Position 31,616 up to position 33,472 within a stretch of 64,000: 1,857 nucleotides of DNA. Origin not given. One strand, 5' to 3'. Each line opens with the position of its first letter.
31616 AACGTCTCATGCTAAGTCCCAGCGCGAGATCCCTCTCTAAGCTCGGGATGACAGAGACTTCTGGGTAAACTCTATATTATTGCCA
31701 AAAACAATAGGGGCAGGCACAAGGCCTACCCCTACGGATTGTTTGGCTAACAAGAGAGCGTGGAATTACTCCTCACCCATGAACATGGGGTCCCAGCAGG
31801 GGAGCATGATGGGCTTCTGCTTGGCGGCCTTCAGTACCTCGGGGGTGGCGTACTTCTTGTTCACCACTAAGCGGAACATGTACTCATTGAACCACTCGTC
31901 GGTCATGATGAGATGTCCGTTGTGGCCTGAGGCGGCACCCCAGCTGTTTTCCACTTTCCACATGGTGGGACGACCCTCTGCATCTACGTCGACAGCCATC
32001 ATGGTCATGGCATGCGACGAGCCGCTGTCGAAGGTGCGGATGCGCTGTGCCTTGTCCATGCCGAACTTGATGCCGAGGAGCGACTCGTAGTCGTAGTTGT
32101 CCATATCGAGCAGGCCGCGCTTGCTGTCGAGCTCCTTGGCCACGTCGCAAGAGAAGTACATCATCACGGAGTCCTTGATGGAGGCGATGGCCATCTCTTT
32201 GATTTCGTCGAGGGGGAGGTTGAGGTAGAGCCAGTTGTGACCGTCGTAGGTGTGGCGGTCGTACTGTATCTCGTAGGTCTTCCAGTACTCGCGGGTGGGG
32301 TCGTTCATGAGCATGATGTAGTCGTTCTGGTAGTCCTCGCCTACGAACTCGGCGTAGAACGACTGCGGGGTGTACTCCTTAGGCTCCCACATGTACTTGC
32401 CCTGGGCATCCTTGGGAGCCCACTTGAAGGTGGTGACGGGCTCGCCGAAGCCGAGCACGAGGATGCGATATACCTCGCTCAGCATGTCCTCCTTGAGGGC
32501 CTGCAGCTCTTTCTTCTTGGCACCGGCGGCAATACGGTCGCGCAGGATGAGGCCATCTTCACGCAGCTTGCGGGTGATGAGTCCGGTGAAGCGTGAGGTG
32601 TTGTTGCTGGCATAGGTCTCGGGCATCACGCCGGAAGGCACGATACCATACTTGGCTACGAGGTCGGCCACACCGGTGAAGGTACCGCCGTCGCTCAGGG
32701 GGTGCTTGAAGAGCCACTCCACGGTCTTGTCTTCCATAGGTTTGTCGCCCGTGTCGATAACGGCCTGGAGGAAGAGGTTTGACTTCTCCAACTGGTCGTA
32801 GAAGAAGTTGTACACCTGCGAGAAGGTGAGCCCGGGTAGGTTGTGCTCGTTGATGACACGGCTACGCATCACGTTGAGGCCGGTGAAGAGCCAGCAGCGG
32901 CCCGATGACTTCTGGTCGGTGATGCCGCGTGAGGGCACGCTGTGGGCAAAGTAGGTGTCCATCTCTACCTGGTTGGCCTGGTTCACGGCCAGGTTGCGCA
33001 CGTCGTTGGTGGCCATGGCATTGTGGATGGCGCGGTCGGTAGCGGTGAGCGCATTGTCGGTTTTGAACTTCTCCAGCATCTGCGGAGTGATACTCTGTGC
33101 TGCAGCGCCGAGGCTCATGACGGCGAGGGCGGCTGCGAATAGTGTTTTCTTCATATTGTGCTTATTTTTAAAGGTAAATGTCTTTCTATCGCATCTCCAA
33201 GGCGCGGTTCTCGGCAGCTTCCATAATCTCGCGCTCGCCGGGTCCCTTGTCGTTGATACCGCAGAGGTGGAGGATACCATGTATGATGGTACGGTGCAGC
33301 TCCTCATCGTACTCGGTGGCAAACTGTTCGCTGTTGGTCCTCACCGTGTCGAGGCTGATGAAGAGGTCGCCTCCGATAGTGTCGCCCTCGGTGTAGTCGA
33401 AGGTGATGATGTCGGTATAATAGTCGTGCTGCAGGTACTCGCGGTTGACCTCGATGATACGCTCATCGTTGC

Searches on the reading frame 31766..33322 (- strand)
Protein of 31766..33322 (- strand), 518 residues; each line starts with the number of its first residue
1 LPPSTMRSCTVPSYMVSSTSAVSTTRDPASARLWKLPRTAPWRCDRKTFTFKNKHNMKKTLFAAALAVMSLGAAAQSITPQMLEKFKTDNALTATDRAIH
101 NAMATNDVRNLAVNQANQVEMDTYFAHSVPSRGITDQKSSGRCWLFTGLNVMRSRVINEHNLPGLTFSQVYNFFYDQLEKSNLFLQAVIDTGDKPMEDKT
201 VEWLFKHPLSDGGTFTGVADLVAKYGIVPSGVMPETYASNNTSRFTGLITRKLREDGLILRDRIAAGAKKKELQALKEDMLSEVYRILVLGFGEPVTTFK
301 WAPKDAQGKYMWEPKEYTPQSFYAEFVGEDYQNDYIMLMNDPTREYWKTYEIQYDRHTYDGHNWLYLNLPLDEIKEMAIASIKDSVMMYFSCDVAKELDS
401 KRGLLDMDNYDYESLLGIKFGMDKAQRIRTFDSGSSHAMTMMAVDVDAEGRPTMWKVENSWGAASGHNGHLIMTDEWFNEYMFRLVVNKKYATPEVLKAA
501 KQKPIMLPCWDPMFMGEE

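Call 22: search_protein_families(library=pfam, proteins=[window:31766-33322:-], max_evalue=0.01)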
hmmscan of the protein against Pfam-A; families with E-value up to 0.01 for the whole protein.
window:31766-33322:- (518 aa): 2 families
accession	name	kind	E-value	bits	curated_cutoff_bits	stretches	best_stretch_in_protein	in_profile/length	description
PF03051.21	Peptidase_C1_2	-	1.4e-141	472.8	22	1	78-513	2-437/438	Peptidase C1-like family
PF00112.29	Peptidase_C1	-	0.00051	20.6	20.7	0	436-475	167-204/220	Papain family cysteine protease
